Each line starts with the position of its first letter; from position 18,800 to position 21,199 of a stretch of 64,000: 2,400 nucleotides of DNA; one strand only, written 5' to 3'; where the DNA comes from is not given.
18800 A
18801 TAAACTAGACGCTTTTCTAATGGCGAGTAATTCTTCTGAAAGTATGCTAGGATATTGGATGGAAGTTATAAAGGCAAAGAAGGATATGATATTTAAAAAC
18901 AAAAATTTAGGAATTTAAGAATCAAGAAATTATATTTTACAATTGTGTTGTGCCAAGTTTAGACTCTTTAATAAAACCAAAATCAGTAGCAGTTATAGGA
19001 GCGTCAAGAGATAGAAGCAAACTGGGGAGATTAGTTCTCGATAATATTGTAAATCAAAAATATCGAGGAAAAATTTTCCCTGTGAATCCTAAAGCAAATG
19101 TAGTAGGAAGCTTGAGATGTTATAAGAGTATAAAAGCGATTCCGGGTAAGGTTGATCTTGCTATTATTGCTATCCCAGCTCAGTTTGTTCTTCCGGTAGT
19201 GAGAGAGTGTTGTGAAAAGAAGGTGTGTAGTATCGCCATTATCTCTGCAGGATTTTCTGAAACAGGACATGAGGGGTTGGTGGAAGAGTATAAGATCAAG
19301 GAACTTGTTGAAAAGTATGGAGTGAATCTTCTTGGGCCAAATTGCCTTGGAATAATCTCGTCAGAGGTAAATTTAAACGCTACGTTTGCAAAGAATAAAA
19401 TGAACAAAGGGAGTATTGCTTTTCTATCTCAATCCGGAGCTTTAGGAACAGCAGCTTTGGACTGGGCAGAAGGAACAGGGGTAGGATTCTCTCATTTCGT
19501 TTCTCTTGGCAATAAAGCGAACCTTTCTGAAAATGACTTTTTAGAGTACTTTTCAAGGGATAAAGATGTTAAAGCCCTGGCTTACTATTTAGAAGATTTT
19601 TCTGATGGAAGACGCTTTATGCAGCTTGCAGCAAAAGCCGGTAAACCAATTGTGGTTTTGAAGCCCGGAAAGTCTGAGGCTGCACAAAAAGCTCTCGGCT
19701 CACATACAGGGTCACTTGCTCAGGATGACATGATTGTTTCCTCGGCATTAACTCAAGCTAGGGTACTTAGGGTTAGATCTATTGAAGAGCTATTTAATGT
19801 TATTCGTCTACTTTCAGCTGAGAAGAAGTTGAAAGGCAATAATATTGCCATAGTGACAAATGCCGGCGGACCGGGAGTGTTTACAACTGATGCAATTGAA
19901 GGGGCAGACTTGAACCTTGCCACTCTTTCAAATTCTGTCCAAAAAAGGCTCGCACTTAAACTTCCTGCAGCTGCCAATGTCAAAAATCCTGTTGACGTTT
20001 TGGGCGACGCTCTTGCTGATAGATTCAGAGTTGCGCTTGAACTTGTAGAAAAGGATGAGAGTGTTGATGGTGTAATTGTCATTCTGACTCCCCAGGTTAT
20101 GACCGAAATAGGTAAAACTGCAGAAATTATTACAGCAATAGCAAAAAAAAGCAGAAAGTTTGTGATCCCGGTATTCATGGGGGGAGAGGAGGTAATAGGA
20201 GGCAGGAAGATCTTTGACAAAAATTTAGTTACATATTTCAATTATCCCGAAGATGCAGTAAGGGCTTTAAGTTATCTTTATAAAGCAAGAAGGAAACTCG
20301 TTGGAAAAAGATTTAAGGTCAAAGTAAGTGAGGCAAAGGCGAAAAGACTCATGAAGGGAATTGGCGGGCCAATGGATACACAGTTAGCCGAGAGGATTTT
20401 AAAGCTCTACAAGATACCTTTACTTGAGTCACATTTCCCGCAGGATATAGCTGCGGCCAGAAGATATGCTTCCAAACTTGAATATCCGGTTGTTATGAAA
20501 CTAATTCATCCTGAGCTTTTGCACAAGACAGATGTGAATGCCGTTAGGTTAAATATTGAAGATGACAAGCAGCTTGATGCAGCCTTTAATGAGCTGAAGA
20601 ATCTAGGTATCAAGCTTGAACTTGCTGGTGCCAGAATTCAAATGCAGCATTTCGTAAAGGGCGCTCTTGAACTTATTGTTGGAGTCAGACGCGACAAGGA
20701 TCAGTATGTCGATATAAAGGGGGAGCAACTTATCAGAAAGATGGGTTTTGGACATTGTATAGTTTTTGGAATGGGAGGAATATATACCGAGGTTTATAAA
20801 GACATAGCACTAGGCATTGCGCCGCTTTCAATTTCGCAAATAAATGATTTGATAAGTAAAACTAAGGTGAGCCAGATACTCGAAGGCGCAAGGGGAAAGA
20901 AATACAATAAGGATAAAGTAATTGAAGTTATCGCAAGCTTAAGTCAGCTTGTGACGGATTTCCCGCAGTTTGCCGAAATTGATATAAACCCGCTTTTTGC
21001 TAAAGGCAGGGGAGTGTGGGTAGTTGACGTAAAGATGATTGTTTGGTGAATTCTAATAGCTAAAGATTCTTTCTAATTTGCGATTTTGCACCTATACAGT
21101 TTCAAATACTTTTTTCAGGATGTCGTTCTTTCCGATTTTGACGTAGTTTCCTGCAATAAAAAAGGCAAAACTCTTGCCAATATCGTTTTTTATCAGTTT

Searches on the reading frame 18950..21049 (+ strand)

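Call 57: search_protein_families(library=pfam, proteins=[window:18950-21049:+], max_evalue=0.0001)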
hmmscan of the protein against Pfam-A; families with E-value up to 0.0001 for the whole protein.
window:18950-21049:+ (699 aa): 5 families
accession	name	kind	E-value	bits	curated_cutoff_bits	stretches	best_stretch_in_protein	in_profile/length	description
PF13549.11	ATP-grasp_5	-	1.7e-54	184.9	27.6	1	477-698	12-221/221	ATP-grasp domain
PF13607.11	Succ_CoA_lig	-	2e-49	167.3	27.4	1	153-288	1-138/138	Succinyl-CoA ligase like flavodoxin domain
PF13380.12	CoA_binding_2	-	7.4e-22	78.4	22.8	1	11-136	1-114/116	CoA binding domain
PF02629.25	CoA_binding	-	3.5e-13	50.6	22.3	1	9-101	2-97/97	CoA binding domain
PF19045.5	Ligase_CoA_2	-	1.3e-05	25.7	23.7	1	300-446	2-154/162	Ligase-CoA domain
